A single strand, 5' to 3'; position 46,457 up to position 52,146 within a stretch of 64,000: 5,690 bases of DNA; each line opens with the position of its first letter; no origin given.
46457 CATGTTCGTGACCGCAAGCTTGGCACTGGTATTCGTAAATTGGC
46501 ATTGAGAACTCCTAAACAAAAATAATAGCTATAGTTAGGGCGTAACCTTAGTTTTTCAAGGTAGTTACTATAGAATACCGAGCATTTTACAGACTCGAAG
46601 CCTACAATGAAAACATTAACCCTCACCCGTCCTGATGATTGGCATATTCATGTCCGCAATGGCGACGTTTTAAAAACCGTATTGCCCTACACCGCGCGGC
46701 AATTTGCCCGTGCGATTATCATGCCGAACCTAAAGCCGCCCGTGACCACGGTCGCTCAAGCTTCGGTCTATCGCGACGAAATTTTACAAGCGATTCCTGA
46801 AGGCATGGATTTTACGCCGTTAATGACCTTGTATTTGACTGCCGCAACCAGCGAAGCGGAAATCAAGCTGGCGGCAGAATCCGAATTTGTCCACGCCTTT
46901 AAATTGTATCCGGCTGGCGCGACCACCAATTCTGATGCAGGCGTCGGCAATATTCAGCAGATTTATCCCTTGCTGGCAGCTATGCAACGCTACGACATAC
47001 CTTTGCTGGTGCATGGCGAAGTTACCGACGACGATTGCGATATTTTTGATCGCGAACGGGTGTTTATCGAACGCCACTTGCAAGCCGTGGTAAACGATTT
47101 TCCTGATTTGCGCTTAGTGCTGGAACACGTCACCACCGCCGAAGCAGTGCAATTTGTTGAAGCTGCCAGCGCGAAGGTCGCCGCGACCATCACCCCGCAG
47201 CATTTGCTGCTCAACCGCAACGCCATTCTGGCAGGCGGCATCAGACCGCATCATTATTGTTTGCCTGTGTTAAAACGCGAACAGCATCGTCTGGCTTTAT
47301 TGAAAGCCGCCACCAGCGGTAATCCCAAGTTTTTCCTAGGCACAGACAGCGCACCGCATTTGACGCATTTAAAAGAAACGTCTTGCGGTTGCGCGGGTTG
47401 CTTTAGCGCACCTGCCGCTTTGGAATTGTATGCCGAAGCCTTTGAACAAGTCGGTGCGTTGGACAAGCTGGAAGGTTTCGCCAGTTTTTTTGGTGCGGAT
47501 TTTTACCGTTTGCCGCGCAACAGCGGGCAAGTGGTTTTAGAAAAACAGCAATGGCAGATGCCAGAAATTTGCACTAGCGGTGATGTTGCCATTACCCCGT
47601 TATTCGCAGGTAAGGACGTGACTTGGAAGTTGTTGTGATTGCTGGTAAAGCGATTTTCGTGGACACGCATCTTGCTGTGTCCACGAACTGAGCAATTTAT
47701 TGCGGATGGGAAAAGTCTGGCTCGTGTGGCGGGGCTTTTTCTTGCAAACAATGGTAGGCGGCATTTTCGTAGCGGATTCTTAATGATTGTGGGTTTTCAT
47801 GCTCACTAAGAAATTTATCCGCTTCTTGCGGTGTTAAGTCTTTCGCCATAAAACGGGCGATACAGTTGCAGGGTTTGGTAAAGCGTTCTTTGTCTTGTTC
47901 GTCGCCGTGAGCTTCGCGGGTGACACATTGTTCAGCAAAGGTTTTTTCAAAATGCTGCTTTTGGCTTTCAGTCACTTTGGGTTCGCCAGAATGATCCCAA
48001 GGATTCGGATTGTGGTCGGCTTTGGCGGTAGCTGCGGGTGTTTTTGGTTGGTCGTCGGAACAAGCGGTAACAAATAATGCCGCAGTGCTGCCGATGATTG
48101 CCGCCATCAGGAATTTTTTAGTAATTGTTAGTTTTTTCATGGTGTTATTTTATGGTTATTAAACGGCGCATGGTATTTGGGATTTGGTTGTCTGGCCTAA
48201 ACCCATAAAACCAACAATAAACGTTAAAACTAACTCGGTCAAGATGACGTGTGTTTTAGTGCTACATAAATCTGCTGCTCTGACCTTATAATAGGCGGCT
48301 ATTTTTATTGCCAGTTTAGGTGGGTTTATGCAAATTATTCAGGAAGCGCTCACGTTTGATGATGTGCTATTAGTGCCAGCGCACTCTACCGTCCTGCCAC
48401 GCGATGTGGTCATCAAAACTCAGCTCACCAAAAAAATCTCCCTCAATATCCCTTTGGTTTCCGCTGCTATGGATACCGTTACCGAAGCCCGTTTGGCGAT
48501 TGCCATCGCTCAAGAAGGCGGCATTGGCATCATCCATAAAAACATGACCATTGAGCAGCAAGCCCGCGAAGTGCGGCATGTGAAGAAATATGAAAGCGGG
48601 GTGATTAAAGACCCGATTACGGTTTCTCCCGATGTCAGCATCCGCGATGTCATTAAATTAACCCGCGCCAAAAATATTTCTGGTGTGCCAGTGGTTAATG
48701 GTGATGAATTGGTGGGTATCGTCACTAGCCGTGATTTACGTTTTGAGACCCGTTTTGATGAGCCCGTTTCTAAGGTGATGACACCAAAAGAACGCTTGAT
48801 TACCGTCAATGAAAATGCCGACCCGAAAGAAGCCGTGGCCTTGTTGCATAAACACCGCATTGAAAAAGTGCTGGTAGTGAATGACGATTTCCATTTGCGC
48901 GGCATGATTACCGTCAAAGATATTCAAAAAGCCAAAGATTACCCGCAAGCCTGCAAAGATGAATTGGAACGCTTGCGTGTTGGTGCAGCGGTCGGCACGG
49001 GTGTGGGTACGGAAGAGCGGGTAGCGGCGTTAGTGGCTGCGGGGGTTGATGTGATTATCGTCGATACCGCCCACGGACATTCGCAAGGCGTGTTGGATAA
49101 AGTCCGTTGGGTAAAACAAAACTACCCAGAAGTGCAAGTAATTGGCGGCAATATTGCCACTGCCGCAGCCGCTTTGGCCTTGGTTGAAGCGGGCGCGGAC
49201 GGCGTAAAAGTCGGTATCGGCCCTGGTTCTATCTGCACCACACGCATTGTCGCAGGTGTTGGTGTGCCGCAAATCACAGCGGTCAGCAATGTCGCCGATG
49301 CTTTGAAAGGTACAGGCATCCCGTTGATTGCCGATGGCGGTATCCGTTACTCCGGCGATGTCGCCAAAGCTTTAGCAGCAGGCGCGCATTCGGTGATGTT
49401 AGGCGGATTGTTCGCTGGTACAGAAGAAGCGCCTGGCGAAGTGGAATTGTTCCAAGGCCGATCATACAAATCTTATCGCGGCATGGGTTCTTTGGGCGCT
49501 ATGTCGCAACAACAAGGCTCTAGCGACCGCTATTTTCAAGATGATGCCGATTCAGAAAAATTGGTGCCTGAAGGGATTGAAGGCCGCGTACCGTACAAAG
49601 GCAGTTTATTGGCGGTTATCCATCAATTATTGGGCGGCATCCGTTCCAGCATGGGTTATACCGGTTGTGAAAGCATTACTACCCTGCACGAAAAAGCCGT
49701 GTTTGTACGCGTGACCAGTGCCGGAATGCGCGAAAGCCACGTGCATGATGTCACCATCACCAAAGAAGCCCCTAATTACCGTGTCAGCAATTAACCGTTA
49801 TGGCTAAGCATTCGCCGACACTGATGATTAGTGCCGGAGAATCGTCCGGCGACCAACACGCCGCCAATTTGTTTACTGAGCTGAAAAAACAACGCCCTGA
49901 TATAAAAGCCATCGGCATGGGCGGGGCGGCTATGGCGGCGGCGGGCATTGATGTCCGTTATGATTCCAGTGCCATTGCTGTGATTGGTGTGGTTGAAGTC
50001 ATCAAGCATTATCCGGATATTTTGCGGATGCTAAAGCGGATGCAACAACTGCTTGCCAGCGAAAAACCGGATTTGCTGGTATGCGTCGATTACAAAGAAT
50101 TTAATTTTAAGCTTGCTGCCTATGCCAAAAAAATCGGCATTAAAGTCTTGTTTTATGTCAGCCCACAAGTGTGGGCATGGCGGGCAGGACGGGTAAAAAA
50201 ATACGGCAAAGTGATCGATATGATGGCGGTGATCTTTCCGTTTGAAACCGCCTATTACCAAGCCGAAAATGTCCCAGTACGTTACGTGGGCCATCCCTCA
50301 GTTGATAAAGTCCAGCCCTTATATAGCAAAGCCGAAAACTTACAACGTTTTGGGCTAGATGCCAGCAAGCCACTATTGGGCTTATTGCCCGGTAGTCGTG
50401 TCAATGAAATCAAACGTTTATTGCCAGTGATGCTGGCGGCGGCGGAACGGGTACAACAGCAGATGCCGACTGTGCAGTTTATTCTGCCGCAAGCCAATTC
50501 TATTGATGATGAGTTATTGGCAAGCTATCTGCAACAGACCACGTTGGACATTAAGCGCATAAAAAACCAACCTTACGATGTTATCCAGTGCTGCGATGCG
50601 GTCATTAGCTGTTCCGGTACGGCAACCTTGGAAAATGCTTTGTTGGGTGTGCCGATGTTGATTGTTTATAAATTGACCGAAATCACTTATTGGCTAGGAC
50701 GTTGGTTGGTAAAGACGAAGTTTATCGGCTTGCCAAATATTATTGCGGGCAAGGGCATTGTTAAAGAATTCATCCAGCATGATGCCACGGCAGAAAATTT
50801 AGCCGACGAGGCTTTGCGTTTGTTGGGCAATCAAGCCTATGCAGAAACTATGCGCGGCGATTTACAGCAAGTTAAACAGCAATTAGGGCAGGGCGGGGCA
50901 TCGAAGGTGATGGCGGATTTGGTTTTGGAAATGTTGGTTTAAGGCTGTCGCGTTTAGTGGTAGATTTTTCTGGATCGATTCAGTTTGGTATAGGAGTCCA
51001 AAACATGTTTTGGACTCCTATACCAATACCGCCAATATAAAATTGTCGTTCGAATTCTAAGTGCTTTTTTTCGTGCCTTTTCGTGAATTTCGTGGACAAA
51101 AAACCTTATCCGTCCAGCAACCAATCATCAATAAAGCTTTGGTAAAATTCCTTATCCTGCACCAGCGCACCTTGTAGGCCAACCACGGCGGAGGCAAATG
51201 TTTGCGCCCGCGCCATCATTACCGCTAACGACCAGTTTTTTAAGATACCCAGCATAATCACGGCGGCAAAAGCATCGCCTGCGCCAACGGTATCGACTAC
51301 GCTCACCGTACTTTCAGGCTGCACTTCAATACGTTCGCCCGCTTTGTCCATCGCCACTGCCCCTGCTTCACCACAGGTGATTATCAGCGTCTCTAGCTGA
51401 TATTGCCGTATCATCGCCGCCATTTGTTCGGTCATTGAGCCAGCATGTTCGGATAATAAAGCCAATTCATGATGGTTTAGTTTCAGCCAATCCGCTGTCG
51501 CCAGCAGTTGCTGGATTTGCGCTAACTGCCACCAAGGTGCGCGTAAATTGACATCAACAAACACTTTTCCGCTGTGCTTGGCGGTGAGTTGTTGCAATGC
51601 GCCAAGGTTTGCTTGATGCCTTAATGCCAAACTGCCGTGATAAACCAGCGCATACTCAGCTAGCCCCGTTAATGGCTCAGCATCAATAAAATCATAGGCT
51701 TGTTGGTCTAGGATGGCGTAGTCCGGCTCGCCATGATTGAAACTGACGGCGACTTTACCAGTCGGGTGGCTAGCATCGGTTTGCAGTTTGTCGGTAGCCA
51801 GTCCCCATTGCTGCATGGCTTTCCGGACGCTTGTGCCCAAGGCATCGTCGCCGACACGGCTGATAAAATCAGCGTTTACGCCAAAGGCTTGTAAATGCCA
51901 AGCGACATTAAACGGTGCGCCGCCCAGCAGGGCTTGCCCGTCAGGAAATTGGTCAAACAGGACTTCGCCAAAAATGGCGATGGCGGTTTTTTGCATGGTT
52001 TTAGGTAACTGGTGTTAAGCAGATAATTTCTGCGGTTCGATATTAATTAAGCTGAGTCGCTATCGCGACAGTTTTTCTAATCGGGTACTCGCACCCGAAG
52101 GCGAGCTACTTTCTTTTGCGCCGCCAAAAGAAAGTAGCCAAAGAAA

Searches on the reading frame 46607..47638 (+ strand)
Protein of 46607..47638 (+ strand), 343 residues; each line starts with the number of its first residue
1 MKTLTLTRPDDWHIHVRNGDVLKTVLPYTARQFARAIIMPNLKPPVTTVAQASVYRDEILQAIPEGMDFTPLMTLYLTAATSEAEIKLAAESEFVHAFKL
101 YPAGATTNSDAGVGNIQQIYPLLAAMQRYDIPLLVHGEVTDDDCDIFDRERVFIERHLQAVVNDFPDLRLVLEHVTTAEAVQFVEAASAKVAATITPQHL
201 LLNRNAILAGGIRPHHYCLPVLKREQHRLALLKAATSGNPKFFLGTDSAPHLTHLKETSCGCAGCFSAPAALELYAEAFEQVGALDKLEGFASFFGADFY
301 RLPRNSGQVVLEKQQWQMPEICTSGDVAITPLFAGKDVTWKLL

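Call 70: search_protein_families(library=pfam, proteins=[window:46607-47638:+], max_evalue=1e-10)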
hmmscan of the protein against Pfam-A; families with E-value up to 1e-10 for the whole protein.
window:46607-47638:+ (343 aa): 1 family
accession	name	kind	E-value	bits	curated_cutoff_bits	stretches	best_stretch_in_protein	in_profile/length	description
PF01979.26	Amidohydro_1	-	2.7e-20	73.3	25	1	11-309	8-307/345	Amidohydrolase family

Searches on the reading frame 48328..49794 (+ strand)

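Call 70: search_protein_families(library=pfam, proteins=[window:48328-49794:+], max_evalue=1e-10)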
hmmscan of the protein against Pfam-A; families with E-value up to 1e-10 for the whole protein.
window:48328-49794:+ (488 aa): 3 families
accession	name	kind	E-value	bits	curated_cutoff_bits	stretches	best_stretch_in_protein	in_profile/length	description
PF00478.31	IMPDH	-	3.3e-166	552.9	25.6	1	7-473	1-345/345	IMP dehydrogenase / GMP reductase domain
PF00571.33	CBS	-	4e-23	81.9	24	1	93-138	6-52/57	CBS domain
PF03060.21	NMO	-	9.8e-16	58.5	28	0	202-369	76-232/331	Nitronate monooxygenase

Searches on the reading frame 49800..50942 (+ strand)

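Call 70: search_protein_families(library=pfam, proteins=[window:49800-50942:+], max_evalue=1e-10)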
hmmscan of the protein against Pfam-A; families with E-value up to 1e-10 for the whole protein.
window:49800-50942:+ (380 aa): 1 family
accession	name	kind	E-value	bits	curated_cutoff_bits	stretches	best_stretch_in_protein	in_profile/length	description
PF02684.21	LpxB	-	5.5e-104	348.5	22.6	1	9-364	2-361/374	Lipid-A-disaccharide synthetase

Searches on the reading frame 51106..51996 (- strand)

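Call 70: search_protein_families(library=pfam, proteins=[window:51106-51996:-], max_evalue=1e-10)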
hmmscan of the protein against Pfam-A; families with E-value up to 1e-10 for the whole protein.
window:51106-51996:- (296 aa): 1 family
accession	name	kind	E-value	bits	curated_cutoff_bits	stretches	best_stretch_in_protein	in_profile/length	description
PF00294.29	PfkB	-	2.8e-47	162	25.8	1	24-277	35-295/302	pfkB family carbohydrate kinase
